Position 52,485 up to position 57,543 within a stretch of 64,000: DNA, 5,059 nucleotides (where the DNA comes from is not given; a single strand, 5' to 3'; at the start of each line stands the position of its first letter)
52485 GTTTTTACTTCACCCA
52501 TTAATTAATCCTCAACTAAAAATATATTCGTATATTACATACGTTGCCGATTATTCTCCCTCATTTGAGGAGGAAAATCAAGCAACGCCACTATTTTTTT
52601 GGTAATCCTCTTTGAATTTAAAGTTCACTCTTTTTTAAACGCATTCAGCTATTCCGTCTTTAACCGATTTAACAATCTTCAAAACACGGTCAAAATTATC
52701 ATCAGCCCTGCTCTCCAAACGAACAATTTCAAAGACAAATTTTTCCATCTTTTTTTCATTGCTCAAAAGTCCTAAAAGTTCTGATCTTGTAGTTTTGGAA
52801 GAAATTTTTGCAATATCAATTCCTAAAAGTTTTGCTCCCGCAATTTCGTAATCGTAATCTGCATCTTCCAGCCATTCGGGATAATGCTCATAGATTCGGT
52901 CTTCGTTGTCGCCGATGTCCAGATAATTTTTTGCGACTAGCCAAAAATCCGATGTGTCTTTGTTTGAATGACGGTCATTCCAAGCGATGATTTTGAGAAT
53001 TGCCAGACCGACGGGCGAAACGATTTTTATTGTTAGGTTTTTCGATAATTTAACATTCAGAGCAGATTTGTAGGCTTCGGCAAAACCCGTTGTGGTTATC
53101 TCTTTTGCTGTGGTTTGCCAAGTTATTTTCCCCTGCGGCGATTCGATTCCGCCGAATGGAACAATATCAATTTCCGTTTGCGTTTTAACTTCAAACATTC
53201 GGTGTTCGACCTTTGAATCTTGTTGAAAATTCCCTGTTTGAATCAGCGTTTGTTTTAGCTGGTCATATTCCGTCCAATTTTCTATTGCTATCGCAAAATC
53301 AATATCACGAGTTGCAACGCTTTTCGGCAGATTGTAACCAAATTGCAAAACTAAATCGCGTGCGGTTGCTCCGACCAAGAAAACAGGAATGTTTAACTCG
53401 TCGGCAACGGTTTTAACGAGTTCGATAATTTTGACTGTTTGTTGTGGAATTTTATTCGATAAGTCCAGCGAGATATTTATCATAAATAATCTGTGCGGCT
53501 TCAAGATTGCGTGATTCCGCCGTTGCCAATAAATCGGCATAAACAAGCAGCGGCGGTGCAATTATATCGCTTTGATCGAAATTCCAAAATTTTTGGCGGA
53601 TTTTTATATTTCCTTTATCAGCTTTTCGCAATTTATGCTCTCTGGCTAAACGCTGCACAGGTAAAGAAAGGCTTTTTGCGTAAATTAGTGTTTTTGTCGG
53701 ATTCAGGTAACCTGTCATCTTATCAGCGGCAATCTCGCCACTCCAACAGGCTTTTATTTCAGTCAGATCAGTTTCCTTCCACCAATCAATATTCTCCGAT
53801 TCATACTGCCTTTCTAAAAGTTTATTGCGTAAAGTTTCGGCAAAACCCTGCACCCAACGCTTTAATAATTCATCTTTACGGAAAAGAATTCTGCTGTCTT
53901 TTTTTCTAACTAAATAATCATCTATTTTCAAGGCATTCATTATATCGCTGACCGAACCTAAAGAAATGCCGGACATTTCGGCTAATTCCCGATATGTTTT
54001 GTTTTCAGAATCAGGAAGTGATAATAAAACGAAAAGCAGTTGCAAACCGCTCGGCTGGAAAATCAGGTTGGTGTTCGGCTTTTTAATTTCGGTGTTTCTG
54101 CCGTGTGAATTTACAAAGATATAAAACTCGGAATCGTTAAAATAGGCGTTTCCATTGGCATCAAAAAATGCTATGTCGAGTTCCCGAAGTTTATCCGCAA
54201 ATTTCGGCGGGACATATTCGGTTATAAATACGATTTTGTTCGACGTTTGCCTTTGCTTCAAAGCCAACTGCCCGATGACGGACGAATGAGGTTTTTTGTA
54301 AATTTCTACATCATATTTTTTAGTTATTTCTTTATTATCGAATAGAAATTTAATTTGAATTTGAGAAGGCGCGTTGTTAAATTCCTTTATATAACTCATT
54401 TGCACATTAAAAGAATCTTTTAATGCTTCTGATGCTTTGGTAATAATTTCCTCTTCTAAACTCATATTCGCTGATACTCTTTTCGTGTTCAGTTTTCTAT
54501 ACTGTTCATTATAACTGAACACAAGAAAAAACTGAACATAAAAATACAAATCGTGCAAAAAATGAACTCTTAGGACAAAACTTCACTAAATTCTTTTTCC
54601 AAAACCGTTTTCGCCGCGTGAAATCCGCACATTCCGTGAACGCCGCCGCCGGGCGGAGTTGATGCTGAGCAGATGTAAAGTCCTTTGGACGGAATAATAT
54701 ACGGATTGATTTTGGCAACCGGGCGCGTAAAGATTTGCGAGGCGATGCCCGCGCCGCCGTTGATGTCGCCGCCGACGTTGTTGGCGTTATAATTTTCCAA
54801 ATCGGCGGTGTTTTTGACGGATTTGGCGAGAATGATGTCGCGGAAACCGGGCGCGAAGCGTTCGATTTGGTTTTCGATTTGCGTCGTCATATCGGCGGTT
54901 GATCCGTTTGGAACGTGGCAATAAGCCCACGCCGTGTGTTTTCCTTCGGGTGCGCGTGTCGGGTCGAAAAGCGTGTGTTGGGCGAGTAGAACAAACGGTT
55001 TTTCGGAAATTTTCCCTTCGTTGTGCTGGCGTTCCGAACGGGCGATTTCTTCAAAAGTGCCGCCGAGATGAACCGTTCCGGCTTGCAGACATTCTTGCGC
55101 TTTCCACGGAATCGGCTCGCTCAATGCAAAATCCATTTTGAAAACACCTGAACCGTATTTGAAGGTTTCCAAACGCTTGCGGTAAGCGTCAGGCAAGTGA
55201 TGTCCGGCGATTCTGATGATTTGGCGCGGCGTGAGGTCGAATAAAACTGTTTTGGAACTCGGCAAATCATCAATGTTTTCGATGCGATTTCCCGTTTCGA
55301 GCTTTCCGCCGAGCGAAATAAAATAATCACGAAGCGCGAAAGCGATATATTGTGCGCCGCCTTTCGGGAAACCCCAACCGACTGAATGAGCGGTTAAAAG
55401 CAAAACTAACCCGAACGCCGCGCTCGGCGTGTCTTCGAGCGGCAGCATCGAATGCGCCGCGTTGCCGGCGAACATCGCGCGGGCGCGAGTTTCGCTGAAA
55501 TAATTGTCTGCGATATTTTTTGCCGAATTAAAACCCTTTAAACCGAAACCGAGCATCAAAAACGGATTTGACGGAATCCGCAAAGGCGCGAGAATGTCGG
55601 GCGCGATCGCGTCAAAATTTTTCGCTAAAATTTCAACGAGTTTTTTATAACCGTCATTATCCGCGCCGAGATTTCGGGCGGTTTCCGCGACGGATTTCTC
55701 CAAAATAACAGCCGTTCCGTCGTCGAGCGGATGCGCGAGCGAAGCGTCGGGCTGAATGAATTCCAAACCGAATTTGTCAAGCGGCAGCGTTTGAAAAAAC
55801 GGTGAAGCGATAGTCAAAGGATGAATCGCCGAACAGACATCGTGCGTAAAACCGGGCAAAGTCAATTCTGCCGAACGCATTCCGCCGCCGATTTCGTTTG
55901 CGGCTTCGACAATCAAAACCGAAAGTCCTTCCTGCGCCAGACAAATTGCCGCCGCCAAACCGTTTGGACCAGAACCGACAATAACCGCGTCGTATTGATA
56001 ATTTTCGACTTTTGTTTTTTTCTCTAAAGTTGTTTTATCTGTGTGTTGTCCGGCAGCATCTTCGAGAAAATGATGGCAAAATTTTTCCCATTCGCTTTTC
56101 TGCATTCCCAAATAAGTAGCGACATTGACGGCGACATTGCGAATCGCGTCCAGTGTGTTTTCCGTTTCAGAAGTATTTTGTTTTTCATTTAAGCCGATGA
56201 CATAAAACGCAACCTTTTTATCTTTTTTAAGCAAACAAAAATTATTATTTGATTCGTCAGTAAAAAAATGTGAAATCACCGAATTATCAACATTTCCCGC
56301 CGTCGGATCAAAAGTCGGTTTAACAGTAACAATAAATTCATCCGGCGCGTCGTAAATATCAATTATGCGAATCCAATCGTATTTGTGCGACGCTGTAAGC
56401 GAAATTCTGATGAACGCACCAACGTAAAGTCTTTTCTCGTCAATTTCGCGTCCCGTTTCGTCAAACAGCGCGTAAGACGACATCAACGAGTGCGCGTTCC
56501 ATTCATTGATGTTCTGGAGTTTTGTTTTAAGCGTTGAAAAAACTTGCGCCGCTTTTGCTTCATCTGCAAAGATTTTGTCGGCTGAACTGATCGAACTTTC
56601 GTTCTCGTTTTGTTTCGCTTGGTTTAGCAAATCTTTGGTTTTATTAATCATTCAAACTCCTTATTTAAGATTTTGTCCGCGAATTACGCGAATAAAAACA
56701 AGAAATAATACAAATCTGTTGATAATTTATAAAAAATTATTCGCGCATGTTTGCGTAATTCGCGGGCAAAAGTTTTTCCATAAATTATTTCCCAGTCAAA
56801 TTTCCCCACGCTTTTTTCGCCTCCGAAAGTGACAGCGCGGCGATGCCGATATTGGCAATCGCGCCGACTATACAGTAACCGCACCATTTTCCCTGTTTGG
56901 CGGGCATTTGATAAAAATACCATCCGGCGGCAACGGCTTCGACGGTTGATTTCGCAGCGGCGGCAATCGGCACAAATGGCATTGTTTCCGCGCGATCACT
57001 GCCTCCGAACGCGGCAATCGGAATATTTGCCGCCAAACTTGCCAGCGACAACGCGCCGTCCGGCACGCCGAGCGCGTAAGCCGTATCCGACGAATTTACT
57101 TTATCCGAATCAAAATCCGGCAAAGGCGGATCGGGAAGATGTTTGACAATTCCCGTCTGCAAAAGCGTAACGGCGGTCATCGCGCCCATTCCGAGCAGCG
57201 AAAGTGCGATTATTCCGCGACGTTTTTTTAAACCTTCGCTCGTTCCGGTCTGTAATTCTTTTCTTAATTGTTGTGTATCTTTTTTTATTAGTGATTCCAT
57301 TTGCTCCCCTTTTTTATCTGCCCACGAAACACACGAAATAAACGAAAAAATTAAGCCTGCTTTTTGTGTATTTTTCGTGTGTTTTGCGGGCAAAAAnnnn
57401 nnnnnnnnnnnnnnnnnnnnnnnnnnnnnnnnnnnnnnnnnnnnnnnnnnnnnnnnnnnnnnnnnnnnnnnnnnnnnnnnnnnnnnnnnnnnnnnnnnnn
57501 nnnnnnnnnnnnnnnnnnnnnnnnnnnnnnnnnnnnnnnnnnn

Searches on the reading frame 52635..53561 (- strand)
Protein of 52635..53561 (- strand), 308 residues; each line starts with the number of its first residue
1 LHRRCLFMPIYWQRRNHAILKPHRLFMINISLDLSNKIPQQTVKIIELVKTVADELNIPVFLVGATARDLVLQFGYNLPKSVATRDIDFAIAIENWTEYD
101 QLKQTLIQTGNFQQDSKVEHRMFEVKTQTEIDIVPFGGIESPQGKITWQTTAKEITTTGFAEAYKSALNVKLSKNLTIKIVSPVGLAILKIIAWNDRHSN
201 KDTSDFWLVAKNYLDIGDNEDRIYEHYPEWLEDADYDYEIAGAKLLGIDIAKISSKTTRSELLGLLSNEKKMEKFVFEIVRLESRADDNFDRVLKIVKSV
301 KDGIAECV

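Call 3: search_protein_families(library=pfam, proteins=[window:52635-53561:-], max_evalue=0.1)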
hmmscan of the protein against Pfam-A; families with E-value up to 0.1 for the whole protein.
window:52635-53561:- (308 aa): 2 families
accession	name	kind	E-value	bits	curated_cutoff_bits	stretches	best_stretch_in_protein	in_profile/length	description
PF08843.17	AbiEii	-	7e-08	33.1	22.5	1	54-220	9-182/238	Nucleotidyl transferase AbiEii toxin, Type IV TA system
PF01909.29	NTP_transf_2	-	0.095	13.5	21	0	85-148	32-86/93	Nucleotidyltransferase domain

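Call 4: search_protein_families(library=padloc, proteins=[window:52635-53561:-], max_evalue=0.1)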
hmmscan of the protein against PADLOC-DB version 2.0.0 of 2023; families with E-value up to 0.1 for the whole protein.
window:52635-53561:- (308 aa): 2 families
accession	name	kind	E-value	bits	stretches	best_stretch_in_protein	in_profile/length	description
PDLC04516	PDC-M21B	-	1.4e-07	29.4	1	40-200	6-154/234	-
PDLC02303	AbiEii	-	0.007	13.8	1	176-212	148-184/249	AbiEii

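Call 5: search_protein_families(library=ncbifam, proteins=[window:52635-53561:-], max_evalue=0.1)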
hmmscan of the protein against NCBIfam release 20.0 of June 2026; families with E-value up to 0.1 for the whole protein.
window:52635-53561:- (308 aa): 1 family
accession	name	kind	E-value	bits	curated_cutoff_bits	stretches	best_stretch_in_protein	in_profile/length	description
NF041569.1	A-tRNAntase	equivalog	0.0021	16.4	1440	1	34-74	456-496/880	A-adding tRNA nucleotidyltransferase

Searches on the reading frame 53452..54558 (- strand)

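Call 3: search_protein_families(library=pfam, proteins=[window:53452-54558:-], max_evalue=0.1)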
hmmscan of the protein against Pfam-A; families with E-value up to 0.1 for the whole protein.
window:53452-54558:- (368 aa): 11 families
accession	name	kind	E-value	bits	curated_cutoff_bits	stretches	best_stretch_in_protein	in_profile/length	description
PF09952.14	AbiEi_2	-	5.6e-35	121.2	21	1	225-364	2-143/143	Transcriptional regulator, AbiEi antitoxin, Type IV TA system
PF13412.12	HTH_24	-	0.0011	19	21.9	1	188-211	19-42/48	Winged helix-turn-helix DNA-binding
PF05732.17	RepL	-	0.0041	17.1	20.3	1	188-233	77-122/164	Firmicute plasmid replication protein (RepL)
PF12802.13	MarR_2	-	0.0047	17.5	27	1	172-221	8-55/61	MarR family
PF12728.13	HTH_17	-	0.006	17.3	27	0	190-233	5-45/51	Helix-turn-helix domain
PF13545.12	HTH_Crp_2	-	0.01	16.2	27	1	188-233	24-68/70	Crp-like helix-turn-helix domain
PF01978.25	TrmB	-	0.015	15.6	25.6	1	180-226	16-62/68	Sugar-specific transcriptional regulator TrmB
PF01047.28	MarR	-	0.018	15.3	24.6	1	175-221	6-52/59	MarR family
PF04545.22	Sigma70_r4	-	0.018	15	24.1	1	184-207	18-41/50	Sigma-70, region 4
PF01381.28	HTH_3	-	0.053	14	23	0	186-209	9-32/55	Helix-turn-helix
PF13601.12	HTH_34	-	0.094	13.3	27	0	175-221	3-49/80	Winged helix DNA-binding domain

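Call 4: search_protein_families(library=padloc, proteins=[window:53452-54558:-], max_evalue=0.1)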
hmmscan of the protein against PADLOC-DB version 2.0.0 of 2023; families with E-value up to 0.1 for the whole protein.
window:53452-54558:- (368 aa): 0 families

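Call 5: search_protein_families(library=ncbifam, proteins=[window:53452-54558:-], max_evalue=0.1)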
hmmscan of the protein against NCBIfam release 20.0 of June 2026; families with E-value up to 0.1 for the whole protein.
window:53452-54558:- (368 aa): 3 families
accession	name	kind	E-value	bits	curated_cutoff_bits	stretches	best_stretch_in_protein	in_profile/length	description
NF053620.1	ArchsnAlpArcSThp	equivalog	0.007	14.8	600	1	43-201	32-184/515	archaeosine synthase subunit alpha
TIGR04176.1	MarR_EPS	equivalog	0.074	13.1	88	0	177-210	9-42/105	MarR family EPS-associated transcriptional regulator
TIGR02273.1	16S_RimM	equivalog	0.076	12.4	66.2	0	194-223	107-137/166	ribosome maturation factor RimM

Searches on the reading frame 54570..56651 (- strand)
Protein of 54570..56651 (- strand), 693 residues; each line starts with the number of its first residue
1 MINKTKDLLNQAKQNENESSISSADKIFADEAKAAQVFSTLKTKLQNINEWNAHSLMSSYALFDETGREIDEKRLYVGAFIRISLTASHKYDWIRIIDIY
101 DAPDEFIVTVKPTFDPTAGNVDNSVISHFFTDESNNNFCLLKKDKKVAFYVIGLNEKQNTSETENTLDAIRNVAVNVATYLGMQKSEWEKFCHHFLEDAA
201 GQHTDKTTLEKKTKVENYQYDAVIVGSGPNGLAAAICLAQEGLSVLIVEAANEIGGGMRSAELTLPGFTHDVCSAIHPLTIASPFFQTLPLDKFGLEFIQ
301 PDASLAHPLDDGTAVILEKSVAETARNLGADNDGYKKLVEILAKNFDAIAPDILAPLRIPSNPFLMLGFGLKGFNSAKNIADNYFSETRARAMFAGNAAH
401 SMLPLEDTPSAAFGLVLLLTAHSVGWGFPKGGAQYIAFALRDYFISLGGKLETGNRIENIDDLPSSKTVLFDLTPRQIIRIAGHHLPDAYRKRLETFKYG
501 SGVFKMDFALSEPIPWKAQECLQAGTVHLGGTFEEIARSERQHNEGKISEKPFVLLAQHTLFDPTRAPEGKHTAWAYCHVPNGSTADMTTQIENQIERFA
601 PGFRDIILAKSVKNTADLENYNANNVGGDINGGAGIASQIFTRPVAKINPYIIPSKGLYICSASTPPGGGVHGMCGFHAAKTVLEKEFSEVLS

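Call 41: search_protein_families(library=pfam, proteins=[window:54570-56651:-], max_evalue=0.00001)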
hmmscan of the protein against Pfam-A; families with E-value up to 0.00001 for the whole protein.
window:54570-56651:- (693 aa): 8 families
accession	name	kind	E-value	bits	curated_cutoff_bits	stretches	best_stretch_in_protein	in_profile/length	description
PF13450.12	NAD_binding_8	-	8.7e-12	45.6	21.9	1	224-277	1-52/68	NAD(P)-binding Rossmann-like domain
PF12831.13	FAD_oxidored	-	2.9e-08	33.9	27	1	221-261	1-41/416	FAD dependent oxidoreductase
PF01946.23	Thi4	-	2.9e-07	30.4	26.2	1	216-259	14-58/235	Thi4 family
PF01593.30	Amino_oxidase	-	3.3e-07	30.4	19.8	1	231-470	3-236/443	Flavin containing amine oxidoreductase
PF01266.30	DAO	-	4.9e-07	30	27.9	1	221-258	1-38/353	FAD dependent oxidoreductase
PF03486.20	HI0933_like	-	2.3e-06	27.7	50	0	221-256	2-37/244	HI0933-like protein Rossmann domain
PF00890.30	FAD_binding_2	-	2.6e-06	27.3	20.4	1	221-259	1-39/414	FAD binding domain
PF01494.25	FAD_binding_3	-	2.9e-06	27.2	22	0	220-253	2-35/349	FAD binding domain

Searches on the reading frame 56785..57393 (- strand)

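Call 41: search_protein_families(library=pfam, proteins=[window:56785-57393:-], max_evalue=0.00001)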
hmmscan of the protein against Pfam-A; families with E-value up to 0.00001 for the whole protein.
window:56785-57393:- (202 aa): 1 family
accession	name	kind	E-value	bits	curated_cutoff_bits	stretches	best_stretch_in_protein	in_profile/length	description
PF07884.19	VKOR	-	5.6e-14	52.9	27.5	1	61-188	3-133/134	Vitamin K epoxide reductase family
